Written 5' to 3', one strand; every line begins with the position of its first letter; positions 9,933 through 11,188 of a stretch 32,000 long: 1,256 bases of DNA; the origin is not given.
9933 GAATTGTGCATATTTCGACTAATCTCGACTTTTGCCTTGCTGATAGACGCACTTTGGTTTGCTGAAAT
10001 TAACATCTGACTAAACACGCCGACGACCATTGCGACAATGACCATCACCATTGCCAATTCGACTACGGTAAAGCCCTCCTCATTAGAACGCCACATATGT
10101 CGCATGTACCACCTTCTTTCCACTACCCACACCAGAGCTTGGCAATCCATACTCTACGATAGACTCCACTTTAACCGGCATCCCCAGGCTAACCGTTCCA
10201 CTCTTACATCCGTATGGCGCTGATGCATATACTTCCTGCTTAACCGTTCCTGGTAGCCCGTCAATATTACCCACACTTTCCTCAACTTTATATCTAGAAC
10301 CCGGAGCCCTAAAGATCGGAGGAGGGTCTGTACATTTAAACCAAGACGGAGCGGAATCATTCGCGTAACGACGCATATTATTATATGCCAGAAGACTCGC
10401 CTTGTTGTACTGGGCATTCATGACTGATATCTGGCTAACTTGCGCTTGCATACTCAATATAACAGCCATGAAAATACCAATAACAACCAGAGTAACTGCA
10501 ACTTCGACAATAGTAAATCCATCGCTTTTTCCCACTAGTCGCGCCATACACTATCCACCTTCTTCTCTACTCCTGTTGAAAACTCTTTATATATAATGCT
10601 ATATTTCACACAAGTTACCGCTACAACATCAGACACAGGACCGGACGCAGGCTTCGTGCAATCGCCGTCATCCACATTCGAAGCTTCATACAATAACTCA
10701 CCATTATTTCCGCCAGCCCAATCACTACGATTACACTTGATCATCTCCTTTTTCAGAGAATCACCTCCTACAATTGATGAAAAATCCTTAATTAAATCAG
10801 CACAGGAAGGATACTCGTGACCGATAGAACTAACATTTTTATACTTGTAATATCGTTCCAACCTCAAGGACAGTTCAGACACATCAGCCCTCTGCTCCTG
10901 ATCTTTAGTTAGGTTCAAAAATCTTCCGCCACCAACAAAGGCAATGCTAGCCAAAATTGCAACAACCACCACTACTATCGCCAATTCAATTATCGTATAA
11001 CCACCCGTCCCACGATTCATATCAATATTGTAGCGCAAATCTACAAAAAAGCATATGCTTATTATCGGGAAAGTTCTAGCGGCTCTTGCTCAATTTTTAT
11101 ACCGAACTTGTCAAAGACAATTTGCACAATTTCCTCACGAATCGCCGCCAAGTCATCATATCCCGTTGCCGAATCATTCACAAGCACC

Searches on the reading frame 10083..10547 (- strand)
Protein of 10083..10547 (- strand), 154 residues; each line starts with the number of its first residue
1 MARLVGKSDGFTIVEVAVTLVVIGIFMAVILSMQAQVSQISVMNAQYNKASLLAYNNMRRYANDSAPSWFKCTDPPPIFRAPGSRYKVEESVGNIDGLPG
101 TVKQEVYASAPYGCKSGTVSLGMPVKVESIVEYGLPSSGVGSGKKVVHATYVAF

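Call 3: search_protein_families(library=pfam, proteins=[window:10083-10547:-], max_evalue=0.1)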
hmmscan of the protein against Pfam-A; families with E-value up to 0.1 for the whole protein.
window:10083-10547:- (154 aa): 2 families
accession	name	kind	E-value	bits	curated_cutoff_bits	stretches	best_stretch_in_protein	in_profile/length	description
PF07963.17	N_methyl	-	7.9e-05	22.5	21.2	1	8-31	4-27/27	Prokaryotic N-terminal methylation motif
PF14242.11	DUF4342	-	0.054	14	25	1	4-46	31-74/81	Domain of unknown function (DUF4342)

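Call 4: search_protein_families(library=ncbifam, proteins=[window:10083-10547:-], max_evalue=0.1)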
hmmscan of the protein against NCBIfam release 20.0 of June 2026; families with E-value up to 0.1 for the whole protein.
window:10083-10547:- (154 aa): 10 families
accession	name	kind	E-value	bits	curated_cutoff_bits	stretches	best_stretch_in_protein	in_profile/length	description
TIGR02532.1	IV_pilin_GFxxxE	domain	0.00032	20.4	16.3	1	10-31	3-24/24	prepilin-type N-terminal cleavage/methylation domain-containing protein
TIGR01710.1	typeII_sec_gspG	equivalog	0.00077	19.5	88.85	1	10-45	2-38/134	type II secretion system major pseudopilin GspG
TIGR02523.1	type_IV_pilV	equivalog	0.0015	19.1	52.2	1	10-59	3-52/139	type IV pilus modification protein PilV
TIGR01708.2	typeII_sec_gspH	equivalog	0.0049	16.9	80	1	9-35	2-28/169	type II secretion system minor pseudopilin GspH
NF038303.1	EPS_HpsB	equivalog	0.012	15.6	150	1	8-30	2-24/211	hormogonium polysaccharide secretion pseudopilin HpsB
NF041013.1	T4P_ComGE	equivalog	0.019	15.1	49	1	9-64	4-59/83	competence type IV pilus minor pilin ComGE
NF041002.1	pilin_ComGF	equivalog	0.071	13.3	80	1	9-49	2-43/139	competence type IV pilus minor pilin ComGF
TIGR02599.1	TIGR02599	subfamily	0.071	12.3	256.5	1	10-40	1-31/361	Verru_Chthon cassette protein C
TIGR01707.1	gspI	equivalog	0.08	13.4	44.35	0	10-58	1-49/101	type II secretion system minor pseudopilin GspI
NF040999.1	pilin_ComGC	equivalog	0.08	13.1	75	0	9-31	2-24/84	competence type IV pilus major pilin ComGC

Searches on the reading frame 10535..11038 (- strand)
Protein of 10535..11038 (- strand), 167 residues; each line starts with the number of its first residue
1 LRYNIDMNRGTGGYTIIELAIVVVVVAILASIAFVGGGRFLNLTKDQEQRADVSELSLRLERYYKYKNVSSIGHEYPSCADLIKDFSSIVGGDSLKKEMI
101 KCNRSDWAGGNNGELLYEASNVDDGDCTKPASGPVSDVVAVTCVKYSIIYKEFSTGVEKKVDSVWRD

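Call 3: search_protein_families(library=pfam, proteins=[window:10535-11038:-], max_evalue=0.1)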
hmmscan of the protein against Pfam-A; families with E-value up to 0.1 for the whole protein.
window:10535-11038:- (167 aa): 1 family
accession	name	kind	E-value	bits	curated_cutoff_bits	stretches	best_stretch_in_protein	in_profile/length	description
PF07963.17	N_methyl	-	0.00032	20.6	21.2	1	11-34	4-27/27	Prokaryotic N-terminal methylation motif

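Call 4: search_protein_families(library=ncbifam, proteins=[window:10535-11038:-], max_evalue=0.1)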
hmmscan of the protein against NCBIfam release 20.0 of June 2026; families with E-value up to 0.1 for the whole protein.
window:10535-11038:- (167 aa): 7 families
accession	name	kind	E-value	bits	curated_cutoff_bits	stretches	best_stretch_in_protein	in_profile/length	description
NF041775.1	typeIV_PilA_Myxo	equivalog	0.00032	20.7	400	1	8-56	7-55/214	type IV pilin protein PilA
TIGR02532.1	IV_pilin_GFxxxE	domain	0.00073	19.3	16.3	1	13-33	3-23/24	prepilin-type N-terminal cleavage/methylation domain-containing protein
NF003750.0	PRK05346.2-1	equivalog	0.013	15.1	352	1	7-57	1-47/225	Na(+)-translocating NADH-quinone reductase subunit C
NF007862.0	PRK10574.1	equivalog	0.015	15.4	138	1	12-34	5-27/145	prepilin peptidase-dependent pilin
TIGR01710.1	typeII_sec_gspG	equivalog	0.015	15.3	88.85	1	13-63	2-52/134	type II secretion system major pseudopilin GspG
TIGR01708.2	typeII_sec_gspH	equivalog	0.026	14.5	80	1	13-44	3-34/169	type II secretion system minor pseudopilin GspH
NF007800.0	PRK10506.1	equivalog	0.069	13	158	1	9-53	6-50/163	prepilin peptidase-dependent protein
